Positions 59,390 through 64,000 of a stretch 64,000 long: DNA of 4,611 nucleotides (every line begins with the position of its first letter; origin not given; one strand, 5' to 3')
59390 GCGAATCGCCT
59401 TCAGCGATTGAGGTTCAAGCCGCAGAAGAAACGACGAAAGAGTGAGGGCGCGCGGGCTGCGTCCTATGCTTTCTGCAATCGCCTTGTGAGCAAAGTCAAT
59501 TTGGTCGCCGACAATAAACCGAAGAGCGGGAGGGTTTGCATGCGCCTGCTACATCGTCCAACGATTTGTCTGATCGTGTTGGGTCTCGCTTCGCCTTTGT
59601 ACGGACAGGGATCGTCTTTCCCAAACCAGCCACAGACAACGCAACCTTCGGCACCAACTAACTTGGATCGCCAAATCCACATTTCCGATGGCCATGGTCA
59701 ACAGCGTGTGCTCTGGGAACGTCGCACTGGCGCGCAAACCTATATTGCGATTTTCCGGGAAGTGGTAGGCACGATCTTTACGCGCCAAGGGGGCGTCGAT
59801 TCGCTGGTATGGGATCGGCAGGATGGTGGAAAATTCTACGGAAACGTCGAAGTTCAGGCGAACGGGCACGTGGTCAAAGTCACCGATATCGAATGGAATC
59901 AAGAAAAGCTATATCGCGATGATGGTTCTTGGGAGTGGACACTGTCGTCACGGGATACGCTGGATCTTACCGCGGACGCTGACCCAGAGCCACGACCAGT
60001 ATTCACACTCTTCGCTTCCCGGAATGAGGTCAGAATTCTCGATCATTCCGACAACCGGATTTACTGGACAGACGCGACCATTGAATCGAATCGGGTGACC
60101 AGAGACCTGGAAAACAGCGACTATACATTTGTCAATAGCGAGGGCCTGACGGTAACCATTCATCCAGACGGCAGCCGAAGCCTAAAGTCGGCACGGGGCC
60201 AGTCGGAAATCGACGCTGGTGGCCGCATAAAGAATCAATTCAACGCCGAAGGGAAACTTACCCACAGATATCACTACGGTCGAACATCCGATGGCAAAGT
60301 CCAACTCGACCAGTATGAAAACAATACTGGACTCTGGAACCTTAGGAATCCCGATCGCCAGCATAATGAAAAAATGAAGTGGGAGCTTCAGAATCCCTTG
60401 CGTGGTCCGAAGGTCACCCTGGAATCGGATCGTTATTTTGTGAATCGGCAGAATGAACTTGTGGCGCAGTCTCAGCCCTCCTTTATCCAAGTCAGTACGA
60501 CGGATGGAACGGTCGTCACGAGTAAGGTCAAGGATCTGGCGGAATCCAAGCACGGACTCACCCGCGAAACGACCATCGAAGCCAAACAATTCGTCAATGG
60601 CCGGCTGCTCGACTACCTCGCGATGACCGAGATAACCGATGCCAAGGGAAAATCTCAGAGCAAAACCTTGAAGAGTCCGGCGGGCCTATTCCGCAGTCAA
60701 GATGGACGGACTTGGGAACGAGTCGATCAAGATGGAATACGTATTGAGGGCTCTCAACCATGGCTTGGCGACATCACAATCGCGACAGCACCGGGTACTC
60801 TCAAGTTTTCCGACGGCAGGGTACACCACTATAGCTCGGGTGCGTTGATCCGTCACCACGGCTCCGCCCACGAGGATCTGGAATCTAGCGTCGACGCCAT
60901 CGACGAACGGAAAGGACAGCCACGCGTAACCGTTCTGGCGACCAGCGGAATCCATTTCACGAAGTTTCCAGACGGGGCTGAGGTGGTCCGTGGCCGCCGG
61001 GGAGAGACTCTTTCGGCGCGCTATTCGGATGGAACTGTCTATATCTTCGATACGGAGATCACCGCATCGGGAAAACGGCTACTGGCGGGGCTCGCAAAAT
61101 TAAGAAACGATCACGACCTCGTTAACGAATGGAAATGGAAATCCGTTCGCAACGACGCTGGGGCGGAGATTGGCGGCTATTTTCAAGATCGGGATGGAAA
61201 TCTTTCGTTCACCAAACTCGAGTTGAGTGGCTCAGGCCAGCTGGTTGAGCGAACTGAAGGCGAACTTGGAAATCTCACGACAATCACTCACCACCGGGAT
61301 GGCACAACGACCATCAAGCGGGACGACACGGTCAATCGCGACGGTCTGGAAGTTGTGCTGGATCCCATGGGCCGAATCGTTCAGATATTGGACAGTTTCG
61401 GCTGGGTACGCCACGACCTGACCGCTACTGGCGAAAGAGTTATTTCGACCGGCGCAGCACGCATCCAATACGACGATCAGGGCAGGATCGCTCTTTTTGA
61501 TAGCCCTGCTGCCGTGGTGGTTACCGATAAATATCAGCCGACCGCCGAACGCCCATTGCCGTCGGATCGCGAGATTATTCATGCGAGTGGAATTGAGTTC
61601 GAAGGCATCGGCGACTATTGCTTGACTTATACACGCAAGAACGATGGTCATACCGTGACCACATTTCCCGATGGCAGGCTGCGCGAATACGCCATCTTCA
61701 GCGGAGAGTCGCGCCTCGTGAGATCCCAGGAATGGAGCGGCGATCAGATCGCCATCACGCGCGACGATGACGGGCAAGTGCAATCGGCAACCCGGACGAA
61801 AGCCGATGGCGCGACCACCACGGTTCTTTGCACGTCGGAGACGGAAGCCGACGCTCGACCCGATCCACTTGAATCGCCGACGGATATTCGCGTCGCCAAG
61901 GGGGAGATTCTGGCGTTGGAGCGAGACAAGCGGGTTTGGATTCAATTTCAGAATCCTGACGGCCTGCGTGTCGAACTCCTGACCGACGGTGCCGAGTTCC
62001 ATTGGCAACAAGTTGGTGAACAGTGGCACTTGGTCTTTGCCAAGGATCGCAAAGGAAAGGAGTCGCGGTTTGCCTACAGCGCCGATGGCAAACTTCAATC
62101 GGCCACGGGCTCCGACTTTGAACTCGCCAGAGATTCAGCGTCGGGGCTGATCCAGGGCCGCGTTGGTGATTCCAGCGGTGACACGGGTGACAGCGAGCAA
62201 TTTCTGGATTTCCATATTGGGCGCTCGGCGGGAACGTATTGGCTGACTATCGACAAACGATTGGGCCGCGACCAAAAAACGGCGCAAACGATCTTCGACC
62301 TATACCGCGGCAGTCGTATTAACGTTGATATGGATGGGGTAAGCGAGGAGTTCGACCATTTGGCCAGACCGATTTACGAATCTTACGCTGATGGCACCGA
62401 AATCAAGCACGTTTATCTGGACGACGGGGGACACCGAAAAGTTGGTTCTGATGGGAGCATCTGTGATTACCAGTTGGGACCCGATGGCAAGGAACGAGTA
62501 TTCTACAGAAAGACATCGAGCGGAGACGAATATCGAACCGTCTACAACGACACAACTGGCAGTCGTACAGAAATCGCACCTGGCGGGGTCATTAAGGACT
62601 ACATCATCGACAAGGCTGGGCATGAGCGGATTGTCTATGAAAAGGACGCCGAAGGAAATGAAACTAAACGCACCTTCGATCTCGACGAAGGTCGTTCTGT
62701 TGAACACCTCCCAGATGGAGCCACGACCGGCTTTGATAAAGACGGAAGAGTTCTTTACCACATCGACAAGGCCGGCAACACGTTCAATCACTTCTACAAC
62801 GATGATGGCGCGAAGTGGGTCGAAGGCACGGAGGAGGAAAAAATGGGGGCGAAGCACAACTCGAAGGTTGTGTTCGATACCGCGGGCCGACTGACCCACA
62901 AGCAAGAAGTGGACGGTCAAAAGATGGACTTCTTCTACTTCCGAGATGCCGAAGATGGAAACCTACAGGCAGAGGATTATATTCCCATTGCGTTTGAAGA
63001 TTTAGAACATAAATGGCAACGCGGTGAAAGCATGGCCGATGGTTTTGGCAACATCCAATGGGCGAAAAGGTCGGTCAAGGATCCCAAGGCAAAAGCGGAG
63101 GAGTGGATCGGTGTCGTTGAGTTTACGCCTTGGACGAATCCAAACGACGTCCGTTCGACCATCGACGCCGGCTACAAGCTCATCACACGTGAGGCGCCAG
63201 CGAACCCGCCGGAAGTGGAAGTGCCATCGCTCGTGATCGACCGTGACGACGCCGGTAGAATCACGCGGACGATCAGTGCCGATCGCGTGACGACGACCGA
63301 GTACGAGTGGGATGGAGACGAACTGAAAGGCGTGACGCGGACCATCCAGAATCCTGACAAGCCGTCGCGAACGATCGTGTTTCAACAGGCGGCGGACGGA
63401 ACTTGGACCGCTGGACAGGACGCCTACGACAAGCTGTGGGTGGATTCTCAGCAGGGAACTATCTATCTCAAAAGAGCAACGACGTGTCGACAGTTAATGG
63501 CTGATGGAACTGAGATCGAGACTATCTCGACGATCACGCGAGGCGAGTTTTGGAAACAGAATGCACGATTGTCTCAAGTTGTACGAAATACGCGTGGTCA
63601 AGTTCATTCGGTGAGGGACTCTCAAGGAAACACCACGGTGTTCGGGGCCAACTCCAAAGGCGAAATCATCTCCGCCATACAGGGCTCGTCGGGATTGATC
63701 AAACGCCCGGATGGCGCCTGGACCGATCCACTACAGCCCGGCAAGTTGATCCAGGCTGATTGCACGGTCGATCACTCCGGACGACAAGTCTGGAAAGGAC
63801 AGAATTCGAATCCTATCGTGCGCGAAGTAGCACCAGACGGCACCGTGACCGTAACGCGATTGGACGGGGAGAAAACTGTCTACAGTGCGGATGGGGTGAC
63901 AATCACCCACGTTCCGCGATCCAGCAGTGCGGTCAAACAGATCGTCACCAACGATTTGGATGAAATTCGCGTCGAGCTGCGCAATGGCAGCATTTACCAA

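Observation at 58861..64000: Exported type-III-chaperone-fold protein paired with the giant repeat protein: candidate two-gene export/folding system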

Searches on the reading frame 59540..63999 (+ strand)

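Call 5: search_protein_families(library=pfam, proteins=[window:59540-63999:+], max_evalue=1)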
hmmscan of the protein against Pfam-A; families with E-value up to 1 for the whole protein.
window:59540-63999:+ (1486 aa): 1 family
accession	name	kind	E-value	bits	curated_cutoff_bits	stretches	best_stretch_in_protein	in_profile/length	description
PF23038.1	KOW6_SPT51-2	-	0.18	11.7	27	0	1424-1438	18-32/51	Transcription elongation factor SPT5 homolog 1/2, KOW6 domain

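Call 6: search_protein_families(library=ncbifam, proteins=[window:59540-63999:+], max_evalue=1)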
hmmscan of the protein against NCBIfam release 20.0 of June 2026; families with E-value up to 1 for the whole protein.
window:59540-63999:+ (1486 aa): 1 family
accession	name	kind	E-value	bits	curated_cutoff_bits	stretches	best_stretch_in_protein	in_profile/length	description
TIGR01643.1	YD_repeat_2x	repeat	0.0011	19.3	15.8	0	1236-1261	2-26/42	YD repeat-containing protein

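Call 82: predict_structure(alignment_id=A5)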
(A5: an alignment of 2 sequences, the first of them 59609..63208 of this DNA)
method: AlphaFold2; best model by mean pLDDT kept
length: 1200 residues; sequences in the alignment: 2
mean_pLDDT: 31.0   pTM: 0.23
mean pLDDT of the five models: 31.0, 30.5, 29.5, 28.1, 26.8
residues with pLDDT >= 90: 0; 70-90: 0; 50-70: 33; < 50: 1167
segments of 3 or more residues with pLDDT < 50: 1-54, 57-77, 85-89, 93-104, 106-165, 188-190, 192-732, 734-819, 825-829, 833-1200
pLDDT, mean of each block of 10 residues (from residue 1): 22 26 39 28 39 44 42 45 48 46 40 24 23 31 35 42 46 52 51 41 29 32 28 26 29 29 29 28 28 26 26 23 23 24 23 25 37 40 32 30 31 25 24 22 24 30 32 37 32 25 31 38 38 34 30 34 36 33 33 30 26 25 28 22 22 20 20 27 26 22 23 38 37 37 25 22 27 31 30 34 37 40 47 47 40 33 32 30 29 28 27 25 24 25 29 31 34 34 34 27 28 28 23 26 31 28 26 21 23 27 28 29 26 23 28 40 40 29 29 39
secondary structure, 60 per line:
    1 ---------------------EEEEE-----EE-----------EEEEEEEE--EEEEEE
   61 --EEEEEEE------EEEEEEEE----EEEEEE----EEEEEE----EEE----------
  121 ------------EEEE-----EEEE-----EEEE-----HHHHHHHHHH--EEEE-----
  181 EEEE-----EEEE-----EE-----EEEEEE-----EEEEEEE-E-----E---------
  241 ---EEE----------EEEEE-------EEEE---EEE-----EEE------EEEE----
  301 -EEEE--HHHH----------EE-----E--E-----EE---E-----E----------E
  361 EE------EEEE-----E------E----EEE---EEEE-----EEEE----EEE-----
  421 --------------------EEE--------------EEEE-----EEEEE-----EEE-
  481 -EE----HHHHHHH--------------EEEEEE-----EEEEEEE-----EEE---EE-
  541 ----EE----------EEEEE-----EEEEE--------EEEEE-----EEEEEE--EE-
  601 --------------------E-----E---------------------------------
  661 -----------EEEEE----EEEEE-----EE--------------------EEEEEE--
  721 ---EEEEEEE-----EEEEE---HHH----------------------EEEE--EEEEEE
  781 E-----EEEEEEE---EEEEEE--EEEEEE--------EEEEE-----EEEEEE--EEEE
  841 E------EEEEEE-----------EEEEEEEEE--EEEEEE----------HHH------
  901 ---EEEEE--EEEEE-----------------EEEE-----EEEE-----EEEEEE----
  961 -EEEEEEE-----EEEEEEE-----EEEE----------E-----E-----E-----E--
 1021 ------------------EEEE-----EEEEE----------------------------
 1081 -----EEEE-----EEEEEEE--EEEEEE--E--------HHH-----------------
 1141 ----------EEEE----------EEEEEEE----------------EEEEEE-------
elements in order (helices of 4 or more, strands of 3 or more residues): E22-26 E45-52 E55-60 E63-69 E76-83 E88-93 E98-103 E108-110 E133-136 E142-145 E151-154 H160-169 E172-175 E181-184 E190-193 E206-211 E217-223 E244-246 E257-261 E269-272 E276-278 E284-286 E293-296 E302-305 H308-311 E360-362 E369-372 E390-392 E396-399 E405-408 E413-415 E441-443 E458-461 E467-471 E477-479 H488-494 E509-514 E520-526 E532-534 E557-561 E567-571 E580-584 E590-595 E672-676 E681-685 E713-718 E724-730 E736-740 E769-772 E775-781 E787-793 E797-802 E805-810 E819-823 E829-834 E837-841 E848-853 E865-873 E876-881 E904-908 E911-915 E933-936 E942-945 E951-956 E962-968 E974-980 E986-989 E1039-1042 E1048-1052 E1086-1089 E1095-1101 E1104-1109 E1151-1154 E1165-1171 E1188-1193
